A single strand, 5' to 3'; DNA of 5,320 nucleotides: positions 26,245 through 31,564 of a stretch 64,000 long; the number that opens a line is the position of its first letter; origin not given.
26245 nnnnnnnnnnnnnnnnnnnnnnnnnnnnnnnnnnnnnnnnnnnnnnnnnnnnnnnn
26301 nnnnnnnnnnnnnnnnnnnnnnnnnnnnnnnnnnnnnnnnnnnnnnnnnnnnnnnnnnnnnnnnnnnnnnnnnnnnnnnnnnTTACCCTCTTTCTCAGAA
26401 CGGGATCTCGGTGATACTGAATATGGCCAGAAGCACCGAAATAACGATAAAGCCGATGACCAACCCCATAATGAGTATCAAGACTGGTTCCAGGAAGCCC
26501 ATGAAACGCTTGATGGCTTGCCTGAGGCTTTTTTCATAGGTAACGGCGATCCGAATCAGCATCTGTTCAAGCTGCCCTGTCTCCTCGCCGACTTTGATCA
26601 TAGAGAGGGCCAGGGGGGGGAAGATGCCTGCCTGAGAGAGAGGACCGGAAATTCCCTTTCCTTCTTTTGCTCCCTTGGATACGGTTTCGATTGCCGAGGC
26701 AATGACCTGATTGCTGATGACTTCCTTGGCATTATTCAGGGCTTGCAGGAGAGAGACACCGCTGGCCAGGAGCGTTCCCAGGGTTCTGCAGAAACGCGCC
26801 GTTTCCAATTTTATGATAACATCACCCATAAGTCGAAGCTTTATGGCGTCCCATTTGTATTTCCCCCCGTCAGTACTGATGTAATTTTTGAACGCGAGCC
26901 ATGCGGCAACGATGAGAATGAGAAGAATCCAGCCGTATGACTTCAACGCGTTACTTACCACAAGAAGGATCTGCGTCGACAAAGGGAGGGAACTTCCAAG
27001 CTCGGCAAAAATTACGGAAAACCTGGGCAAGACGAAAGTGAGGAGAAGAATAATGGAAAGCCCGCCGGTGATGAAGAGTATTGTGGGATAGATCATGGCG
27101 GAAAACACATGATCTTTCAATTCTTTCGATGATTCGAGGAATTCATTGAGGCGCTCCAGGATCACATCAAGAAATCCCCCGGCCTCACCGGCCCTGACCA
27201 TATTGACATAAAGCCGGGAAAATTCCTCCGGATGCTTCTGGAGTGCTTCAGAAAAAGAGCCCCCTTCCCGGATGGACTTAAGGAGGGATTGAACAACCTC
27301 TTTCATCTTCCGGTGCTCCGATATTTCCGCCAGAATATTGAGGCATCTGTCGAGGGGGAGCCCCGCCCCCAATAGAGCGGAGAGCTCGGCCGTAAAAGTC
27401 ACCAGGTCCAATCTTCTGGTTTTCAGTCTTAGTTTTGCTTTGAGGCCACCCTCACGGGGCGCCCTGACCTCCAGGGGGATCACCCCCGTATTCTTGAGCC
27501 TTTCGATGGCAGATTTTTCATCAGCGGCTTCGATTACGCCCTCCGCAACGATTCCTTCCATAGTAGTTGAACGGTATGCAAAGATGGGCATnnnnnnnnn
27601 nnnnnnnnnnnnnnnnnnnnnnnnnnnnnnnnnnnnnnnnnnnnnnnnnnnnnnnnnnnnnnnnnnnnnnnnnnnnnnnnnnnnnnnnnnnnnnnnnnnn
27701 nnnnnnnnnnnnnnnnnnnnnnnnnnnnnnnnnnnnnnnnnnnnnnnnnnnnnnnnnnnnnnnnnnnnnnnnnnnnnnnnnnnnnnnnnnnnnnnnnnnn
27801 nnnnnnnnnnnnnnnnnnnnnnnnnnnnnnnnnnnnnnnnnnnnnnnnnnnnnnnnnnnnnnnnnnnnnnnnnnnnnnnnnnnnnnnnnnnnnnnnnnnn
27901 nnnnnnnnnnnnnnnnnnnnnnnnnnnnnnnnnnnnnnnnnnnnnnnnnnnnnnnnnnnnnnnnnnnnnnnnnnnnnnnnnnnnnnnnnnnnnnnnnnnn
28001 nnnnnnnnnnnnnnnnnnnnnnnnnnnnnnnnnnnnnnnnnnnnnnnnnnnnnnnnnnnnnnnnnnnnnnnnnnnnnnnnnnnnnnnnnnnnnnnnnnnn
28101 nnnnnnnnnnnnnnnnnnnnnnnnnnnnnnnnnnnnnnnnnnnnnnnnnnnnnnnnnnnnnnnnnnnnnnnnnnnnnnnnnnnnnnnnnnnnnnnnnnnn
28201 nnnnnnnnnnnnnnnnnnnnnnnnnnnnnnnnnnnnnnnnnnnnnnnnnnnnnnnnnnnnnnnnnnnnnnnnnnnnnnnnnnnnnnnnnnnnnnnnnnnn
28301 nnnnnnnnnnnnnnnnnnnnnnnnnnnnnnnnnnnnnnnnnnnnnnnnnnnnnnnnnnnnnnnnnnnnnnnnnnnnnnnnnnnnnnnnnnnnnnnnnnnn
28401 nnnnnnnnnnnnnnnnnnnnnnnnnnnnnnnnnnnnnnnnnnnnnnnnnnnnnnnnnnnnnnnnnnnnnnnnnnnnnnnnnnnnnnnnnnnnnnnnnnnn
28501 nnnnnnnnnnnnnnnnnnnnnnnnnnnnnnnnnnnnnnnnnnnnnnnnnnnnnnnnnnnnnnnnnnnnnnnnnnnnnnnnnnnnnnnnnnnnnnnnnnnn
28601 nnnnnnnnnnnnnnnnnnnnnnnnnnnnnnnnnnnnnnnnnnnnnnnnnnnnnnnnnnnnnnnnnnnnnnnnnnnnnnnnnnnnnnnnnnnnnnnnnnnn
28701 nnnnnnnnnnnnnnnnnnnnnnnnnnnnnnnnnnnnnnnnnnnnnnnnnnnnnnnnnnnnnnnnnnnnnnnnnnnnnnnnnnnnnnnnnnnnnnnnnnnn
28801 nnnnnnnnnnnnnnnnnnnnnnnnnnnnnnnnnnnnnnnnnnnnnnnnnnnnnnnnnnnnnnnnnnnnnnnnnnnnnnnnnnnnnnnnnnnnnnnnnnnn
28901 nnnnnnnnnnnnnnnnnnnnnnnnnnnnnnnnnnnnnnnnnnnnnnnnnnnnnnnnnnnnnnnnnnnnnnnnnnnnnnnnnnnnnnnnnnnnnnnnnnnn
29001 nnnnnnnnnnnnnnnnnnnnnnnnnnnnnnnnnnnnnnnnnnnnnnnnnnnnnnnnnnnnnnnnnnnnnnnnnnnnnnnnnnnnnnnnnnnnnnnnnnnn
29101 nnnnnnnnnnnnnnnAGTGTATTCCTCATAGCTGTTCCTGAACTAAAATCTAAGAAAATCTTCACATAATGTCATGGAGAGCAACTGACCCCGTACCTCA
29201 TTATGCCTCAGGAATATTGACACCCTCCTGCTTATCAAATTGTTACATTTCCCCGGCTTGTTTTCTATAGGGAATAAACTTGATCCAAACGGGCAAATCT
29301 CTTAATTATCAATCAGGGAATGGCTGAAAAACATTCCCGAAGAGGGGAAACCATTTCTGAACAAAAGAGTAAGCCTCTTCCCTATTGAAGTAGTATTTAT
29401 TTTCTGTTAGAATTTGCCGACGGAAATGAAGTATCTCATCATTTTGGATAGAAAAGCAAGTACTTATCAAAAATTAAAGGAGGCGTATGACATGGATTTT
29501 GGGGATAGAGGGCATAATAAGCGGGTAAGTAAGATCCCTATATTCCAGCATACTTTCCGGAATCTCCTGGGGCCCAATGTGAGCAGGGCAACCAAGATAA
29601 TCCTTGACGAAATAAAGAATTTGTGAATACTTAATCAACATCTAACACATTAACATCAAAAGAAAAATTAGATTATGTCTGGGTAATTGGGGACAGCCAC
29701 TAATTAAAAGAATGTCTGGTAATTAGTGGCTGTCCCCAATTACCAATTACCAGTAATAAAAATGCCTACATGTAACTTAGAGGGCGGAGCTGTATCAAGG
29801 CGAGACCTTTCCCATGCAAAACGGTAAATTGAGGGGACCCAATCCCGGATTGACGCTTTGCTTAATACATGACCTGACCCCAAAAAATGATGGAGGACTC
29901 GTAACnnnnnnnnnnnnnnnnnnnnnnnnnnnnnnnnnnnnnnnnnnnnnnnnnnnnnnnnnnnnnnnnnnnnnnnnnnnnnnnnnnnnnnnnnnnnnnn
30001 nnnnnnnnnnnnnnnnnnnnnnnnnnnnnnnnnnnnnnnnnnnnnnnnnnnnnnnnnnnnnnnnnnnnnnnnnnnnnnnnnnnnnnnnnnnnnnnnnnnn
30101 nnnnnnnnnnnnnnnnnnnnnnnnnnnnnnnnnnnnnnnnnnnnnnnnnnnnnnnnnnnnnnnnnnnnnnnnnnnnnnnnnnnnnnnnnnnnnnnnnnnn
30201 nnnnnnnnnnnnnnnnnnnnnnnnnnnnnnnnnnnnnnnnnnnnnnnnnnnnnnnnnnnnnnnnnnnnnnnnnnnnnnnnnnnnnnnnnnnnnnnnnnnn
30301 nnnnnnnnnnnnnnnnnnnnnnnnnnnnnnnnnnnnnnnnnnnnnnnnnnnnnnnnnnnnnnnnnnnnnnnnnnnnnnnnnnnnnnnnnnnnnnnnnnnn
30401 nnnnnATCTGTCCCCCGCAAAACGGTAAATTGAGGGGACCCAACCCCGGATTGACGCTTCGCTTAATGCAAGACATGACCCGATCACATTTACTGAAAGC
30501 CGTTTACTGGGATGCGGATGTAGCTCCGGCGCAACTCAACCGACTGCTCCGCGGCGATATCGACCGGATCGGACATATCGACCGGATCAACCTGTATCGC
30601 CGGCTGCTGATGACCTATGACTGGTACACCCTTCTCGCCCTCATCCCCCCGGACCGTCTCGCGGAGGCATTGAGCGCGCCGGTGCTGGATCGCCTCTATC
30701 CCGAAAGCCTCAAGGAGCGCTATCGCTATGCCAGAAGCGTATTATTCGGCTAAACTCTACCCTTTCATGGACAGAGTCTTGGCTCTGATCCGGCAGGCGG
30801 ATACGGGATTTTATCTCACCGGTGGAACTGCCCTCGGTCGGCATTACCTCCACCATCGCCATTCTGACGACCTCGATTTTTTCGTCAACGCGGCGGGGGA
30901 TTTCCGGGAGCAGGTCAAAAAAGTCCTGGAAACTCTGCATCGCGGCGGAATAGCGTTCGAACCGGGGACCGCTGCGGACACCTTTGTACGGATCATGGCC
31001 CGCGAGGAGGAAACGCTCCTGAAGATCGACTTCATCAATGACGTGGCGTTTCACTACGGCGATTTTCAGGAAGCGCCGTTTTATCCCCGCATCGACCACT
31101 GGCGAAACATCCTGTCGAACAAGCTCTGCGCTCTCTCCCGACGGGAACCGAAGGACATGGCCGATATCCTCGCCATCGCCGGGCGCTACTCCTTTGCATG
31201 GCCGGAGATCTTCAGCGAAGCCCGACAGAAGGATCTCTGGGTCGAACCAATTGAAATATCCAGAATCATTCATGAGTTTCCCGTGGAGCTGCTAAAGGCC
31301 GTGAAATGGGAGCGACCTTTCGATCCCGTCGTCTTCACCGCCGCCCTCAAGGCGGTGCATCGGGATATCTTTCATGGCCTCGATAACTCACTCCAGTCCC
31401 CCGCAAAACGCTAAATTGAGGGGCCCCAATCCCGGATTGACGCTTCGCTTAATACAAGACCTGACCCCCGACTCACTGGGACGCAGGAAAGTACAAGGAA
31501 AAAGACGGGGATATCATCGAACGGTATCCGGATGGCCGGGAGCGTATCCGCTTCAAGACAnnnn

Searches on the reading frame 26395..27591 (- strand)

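Call 29: search_protein_families(library=pfam, proteins=[window:26395-27591:-])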
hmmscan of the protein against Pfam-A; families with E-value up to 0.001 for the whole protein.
window:26395-27591:- (398 aa): 1 family
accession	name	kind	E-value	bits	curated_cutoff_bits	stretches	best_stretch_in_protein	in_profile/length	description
PF00482.28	T2SSF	-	9.7e-62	206.9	25.2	2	66-189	1-125/125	Type II secretion system (T2SS), protein F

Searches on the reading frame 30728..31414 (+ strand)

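Call 27: search_protein_families(library=pfam, proteins=[window:30728-31414:+])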
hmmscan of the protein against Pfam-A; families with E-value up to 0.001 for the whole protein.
window:30728-31414:+ (228 aa): 1 family
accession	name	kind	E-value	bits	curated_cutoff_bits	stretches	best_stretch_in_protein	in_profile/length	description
PF08843.17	AbiEii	-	7.9e-11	42.8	22.5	1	23-200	10-222/238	Nucleotidyl transferase AbiEii toxin, Type IV TA system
